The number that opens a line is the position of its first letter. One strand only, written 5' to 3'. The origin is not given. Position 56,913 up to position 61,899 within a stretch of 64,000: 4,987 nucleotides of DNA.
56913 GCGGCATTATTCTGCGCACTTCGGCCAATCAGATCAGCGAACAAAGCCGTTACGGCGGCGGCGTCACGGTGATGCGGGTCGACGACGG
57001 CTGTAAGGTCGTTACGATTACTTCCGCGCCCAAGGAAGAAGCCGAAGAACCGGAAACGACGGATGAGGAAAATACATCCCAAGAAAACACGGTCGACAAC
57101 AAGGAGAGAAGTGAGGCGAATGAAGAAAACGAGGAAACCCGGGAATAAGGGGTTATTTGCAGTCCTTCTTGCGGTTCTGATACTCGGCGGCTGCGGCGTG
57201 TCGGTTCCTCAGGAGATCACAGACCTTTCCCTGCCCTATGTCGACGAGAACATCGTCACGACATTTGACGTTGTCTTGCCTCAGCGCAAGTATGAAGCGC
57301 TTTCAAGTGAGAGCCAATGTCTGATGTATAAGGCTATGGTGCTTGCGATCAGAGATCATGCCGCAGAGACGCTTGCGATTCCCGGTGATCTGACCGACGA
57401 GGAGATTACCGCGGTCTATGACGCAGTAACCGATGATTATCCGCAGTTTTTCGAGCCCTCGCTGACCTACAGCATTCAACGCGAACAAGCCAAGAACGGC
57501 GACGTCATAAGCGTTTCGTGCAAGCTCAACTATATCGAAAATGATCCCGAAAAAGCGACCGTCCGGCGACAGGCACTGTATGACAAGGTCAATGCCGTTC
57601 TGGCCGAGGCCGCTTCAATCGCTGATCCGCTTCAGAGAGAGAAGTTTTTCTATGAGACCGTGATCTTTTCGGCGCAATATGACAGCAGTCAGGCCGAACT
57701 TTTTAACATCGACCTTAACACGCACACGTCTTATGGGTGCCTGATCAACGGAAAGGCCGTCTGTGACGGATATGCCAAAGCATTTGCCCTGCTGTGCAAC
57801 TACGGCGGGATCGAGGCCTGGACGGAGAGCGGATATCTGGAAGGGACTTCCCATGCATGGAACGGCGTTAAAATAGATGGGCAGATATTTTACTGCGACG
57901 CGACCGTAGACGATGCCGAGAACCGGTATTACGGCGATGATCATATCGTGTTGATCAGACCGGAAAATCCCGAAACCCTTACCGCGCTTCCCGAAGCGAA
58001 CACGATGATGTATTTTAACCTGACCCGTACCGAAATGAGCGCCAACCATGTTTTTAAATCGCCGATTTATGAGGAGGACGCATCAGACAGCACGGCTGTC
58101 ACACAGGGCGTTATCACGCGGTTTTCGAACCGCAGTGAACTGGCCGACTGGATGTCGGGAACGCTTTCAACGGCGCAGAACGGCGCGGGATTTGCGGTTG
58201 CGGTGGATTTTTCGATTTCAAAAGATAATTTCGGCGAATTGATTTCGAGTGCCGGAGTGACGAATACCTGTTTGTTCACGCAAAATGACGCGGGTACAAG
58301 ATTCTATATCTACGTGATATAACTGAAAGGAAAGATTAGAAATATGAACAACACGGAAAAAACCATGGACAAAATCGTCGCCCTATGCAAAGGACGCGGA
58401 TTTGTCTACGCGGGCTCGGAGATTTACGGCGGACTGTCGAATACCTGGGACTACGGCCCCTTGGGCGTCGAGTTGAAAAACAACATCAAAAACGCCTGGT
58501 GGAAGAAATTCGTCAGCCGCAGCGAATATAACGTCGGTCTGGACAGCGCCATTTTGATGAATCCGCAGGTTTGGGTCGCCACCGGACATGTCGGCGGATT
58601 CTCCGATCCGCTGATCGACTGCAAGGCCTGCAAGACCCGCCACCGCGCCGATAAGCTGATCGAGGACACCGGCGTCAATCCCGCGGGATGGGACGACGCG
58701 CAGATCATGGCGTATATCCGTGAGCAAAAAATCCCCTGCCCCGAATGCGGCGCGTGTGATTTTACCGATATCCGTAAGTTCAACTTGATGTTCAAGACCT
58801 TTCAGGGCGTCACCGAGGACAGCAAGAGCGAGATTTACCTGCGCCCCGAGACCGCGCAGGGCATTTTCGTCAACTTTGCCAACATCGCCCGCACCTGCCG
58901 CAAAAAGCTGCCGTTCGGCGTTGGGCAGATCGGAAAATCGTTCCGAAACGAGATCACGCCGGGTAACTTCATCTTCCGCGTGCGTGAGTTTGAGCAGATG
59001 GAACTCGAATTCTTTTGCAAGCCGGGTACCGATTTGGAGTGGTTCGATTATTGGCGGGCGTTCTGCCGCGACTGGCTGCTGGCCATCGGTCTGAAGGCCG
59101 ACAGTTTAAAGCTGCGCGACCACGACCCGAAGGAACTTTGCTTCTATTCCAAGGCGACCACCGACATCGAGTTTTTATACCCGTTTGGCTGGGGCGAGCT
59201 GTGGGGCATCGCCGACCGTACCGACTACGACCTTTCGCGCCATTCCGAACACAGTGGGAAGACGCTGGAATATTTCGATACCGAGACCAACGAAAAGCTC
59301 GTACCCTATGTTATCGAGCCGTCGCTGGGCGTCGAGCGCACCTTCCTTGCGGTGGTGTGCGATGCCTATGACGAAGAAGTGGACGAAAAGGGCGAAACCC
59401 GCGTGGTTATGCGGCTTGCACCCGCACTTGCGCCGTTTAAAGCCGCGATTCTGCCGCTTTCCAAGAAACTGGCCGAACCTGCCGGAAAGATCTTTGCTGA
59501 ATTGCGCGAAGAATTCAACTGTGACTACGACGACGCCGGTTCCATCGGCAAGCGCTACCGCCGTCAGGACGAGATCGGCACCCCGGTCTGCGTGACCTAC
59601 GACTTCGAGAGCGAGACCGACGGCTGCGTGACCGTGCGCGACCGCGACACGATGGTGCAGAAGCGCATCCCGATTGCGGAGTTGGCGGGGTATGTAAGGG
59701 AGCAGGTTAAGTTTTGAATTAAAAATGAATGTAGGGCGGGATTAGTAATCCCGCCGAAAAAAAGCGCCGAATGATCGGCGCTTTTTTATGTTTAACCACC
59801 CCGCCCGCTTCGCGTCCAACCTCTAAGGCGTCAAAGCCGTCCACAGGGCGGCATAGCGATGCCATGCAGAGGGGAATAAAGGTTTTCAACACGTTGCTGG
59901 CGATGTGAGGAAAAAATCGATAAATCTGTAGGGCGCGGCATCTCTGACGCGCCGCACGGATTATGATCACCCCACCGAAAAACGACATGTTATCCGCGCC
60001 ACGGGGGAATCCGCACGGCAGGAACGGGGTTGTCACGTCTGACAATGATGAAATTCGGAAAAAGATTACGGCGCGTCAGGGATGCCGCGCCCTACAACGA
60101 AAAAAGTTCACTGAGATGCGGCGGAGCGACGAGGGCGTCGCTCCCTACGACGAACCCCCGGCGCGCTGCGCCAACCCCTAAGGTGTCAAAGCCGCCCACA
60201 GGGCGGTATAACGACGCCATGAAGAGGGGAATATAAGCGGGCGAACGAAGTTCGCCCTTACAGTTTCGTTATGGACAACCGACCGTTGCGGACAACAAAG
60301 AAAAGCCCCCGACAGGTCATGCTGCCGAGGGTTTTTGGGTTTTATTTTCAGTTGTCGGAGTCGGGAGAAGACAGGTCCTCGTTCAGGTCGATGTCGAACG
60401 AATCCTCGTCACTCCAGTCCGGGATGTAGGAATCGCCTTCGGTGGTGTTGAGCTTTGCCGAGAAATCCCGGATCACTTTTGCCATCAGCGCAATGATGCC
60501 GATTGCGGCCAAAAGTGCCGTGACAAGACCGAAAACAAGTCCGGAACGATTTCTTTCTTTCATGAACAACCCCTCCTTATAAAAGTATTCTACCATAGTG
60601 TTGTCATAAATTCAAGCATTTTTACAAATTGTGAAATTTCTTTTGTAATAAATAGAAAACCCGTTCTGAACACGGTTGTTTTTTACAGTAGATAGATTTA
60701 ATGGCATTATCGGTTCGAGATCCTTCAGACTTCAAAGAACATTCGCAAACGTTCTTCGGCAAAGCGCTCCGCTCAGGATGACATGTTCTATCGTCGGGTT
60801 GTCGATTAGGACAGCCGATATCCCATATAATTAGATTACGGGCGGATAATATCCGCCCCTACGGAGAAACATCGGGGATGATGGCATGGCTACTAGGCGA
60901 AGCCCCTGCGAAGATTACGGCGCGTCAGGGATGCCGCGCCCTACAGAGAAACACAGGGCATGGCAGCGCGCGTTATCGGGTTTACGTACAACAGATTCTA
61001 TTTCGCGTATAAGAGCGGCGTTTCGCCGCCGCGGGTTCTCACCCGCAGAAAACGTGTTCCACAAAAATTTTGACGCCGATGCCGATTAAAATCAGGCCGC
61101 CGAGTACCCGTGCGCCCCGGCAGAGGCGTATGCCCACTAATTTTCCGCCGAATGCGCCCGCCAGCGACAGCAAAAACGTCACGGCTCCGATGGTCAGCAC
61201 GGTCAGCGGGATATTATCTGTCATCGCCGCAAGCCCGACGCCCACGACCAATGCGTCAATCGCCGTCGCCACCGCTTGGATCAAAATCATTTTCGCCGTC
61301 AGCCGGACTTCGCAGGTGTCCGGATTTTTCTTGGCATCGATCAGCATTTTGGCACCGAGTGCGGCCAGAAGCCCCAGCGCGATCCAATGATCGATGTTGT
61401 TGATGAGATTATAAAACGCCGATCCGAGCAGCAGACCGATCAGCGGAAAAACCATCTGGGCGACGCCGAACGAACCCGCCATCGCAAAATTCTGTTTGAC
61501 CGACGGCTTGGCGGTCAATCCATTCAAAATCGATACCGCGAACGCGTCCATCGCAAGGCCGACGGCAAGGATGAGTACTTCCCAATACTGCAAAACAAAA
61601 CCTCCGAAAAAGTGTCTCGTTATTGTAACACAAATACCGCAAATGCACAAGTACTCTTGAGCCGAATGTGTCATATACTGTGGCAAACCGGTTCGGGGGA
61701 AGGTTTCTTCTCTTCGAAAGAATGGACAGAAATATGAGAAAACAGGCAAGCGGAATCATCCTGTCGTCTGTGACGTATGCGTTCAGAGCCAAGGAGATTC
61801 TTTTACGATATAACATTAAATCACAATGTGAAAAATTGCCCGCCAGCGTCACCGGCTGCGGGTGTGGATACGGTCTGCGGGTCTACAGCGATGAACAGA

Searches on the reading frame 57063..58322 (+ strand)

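Call 29: search_protein_families(library=pfam, proteins=[window:57063-58322:+], max_evalue=0.01)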
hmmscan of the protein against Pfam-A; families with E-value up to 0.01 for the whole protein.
window:57063-58322:+ (419 aa): 1 family
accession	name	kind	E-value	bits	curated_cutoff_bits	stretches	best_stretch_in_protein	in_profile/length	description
PF01841.26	Transglut_core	-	7.5e-07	29.8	23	1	187-273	12-100/108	Transglutaminase-like superfamily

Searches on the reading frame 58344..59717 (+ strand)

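Call 24: search_protein_families(library=pfam, proteins=[window:58344-59717:+])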
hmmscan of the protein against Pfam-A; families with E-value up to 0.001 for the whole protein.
window:58344-59717:+ (457 aa): 2 families
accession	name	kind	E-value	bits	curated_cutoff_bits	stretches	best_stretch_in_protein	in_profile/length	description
PF03129.25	HGTP_anticodon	-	1.6e-19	70.2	21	1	366-453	1-93/94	Anticodon binding domain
PF00587.30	tRNA-synt_2b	-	6.1e-14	52.9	29.3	1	158-338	5-176/179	tRNA synthetase class II core domain (G, H, P, S and T)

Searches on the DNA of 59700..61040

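Call 40: search_rna_families(source=window, start=59700, end=61040, threshold=evalue, max_evalue=10)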
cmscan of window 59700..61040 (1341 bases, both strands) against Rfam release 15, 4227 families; matches with E-value up to 10: 17.
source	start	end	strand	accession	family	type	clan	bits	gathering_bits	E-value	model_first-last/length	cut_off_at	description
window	60297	60451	-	RF00514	His_leader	Cis-reg; leader;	-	26.1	49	0.092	1-126/126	no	Histidine operon leader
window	59720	59817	-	RF01770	rimP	Cis-reg; leader;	-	22.3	47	0.74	1-102/102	no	Gammaprotebacteria rimP leader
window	59757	59815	-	RF02057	STnc40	Gene; sRNA;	-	20.7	45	1.2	1-70/70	no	Salmonella enterica sRNA STnc40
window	59927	60096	-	RF04119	MIR1858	Gene; miRNA;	-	20.5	137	1.4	61-143/197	no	MIR1858 microRNA precursor family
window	59759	59786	+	RF02054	STnc420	Gene; sRNA;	-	20.2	70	0.64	27-51/58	no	Salmonella enterica sRNA STnc420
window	59757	59879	-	RF00506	Thr_leader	Cis-reg; leader;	-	19.3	55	0.93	1-118/118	no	Threonine operon leader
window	60062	60142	-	RF02869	ncS025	Gene; sRNA;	-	18.9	46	1.5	1-85/85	no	Burkholderia sRNA 25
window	60619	60688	+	RF02059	STnc50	Gene; sRNA;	-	18.1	55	6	1-84/84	no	Salmonella enterica sRNA STnc40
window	59762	59813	-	RF02236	asX2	Gene; sRNA;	-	17.9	70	1.3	1-87/87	no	Xanthomonas sRNA asX2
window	60465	60524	-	RF00650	mir-153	Gene; miRNA;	-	17.9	54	3.7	1-73/73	no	mir-153 microRNA precursor family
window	59761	59840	+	RF01770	rimP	Cis-reg; leader;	-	17.8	47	6.7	34-96/102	no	Gammaprotebacteria rimP leader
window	60301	60336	+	RF00514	His_leader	Cis-reg; leader;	-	16.9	49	6.8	88-122/126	no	Histidine operon leader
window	60063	60116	+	RF02925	6A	Gene; sRNA;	-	16.5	41.2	8.6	1-52/52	no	6A RNA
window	59758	59820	-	RF00370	sroD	Gene; sRNA;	-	15.2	50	6.9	1-86/86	no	sroD RNA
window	59798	59849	-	RF02926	DUF2693-FD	Gene; sRNA;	-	14.7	44.5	7.9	1-49/49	no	DUF2693-FD RNA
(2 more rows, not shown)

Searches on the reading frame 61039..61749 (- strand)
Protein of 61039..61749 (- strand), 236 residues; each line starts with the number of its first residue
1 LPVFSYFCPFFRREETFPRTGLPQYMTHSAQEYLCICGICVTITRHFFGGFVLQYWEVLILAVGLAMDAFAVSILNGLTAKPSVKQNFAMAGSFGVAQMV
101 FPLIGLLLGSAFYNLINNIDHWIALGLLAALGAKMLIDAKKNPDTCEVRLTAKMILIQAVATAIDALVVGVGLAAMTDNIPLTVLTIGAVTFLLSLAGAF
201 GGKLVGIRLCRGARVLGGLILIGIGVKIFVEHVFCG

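Call 24: search_protein_families(library=pfam, proteins=[window:61039-61749:-])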
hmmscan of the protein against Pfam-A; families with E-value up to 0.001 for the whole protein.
window:61039-61749:- (236 aa): 1 family
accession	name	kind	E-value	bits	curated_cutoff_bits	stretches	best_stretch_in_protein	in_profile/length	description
PF02659.21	Mntp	-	1.2e-40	139.2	24.4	1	82-229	2-152/152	Putative manganese efflux pump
